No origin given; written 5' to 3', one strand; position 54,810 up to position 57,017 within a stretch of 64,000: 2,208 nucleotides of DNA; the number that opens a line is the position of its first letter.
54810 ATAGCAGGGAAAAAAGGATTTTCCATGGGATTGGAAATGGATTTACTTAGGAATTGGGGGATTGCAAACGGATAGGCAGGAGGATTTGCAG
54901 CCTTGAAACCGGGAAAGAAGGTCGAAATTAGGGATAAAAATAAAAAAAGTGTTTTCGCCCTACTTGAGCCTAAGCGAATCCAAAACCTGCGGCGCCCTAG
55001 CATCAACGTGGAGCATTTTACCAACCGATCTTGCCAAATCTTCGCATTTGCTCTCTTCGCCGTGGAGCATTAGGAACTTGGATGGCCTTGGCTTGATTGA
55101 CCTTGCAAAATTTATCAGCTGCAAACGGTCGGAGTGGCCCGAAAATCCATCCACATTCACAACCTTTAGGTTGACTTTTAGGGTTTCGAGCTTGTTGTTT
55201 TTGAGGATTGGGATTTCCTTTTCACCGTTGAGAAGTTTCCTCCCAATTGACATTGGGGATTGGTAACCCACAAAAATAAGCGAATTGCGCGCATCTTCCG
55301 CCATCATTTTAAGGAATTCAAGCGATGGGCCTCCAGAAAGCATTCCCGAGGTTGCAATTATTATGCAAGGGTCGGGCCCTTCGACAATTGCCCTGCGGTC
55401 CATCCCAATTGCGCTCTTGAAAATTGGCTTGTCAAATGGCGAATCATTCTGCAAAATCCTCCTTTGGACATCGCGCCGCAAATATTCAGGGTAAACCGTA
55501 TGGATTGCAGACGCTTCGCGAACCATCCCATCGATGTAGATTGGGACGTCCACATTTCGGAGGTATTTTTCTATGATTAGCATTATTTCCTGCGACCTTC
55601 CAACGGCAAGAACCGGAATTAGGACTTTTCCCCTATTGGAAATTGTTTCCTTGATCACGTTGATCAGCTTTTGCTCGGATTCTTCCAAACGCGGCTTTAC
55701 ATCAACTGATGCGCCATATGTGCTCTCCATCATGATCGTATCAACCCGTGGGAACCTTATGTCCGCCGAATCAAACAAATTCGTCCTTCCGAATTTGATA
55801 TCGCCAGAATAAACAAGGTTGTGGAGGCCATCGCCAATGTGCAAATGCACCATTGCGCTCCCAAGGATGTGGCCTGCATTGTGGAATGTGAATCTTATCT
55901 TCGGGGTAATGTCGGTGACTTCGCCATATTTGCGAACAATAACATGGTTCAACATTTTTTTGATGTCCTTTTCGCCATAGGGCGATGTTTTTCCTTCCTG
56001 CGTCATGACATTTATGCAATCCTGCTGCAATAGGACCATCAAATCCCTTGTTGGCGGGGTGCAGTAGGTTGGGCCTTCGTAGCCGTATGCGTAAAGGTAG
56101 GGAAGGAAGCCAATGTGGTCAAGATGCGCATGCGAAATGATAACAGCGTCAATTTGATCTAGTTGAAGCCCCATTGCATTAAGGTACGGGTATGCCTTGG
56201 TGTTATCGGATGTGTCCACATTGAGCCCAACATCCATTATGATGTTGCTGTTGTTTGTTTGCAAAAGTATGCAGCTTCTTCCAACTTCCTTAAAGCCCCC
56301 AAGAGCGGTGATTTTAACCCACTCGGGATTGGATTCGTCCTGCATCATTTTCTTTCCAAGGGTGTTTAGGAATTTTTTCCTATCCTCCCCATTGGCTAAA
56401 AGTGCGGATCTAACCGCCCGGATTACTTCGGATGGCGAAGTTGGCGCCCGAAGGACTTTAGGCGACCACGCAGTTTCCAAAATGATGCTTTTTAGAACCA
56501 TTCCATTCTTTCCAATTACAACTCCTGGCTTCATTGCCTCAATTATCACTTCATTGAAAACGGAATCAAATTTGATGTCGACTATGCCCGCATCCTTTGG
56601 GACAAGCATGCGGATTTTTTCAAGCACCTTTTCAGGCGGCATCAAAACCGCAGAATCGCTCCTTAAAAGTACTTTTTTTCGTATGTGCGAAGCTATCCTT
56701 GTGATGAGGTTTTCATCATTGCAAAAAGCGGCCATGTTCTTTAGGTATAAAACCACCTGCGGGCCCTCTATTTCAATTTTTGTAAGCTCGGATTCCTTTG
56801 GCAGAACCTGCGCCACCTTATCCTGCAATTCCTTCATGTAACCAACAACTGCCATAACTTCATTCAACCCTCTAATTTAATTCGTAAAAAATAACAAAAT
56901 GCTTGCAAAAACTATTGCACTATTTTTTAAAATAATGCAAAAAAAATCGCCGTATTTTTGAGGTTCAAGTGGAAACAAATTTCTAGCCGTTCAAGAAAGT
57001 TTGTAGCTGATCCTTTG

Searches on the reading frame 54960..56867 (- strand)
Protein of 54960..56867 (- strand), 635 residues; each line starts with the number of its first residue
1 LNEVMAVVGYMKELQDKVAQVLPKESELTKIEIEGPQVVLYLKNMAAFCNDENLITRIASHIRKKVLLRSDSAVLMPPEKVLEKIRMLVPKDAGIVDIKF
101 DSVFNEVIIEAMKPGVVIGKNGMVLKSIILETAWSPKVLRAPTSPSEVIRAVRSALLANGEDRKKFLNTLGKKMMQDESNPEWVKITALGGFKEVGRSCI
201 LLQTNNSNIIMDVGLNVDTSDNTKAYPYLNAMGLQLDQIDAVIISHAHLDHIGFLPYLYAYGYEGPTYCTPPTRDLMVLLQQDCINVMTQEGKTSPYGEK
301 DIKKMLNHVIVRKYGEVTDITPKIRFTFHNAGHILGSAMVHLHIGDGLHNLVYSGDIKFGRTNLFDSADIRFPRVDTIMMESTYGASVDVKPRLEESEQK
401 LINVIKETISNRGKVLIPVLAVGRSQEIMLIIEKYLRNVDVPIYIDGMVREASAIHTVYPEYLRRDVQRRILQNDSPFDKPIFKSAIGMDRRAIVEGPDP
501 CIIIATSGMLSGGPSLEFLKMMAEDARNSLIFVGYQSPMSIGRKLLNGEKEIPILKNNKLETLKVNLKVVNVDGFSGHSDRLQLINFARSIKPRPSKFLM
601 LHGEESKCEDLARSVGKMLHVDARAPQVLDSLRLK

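Call 100: search_protein_families(library=pfam, proteins=[window:54960-56867:-], max_evalue=0.0001)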
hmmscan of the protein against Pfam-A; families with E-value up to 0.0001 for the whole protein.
window:54960-56867:- (635 aa): 6 families
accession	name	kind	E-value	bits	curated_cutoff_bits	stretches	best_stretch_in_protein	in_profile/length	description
PF10996.14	Beta-Casp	-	3.9e-27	95.6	27.7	1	426-545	2-120/120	Beta-Casp domain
PF17214.9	KH_TffA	-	6.5e-20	71.3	22.6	1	11-75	4-68/68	Transcription termination factor FttA, KH domain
PF16661.11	Lactamase_B_6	-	4.4e-15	56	27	1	201-370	1-175/193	Metallo-beta-lactamase superfamily domain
PF00753.33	Lactamase_B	-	7.4e-15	55.8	22.7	1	196-258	5-63/196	Metallo-beta-lactamase superfamily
PF07521.17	RMMBL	-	6.6e-14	52.1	21.6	1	563-626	2-63/63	Zn-dependent metallo-hydrolase RNA specificity domain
PF12706.13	Lactamase_B_2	-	1.3e-08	35.2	27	1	232-383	24-165/200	Beta-lactamase superfamily domain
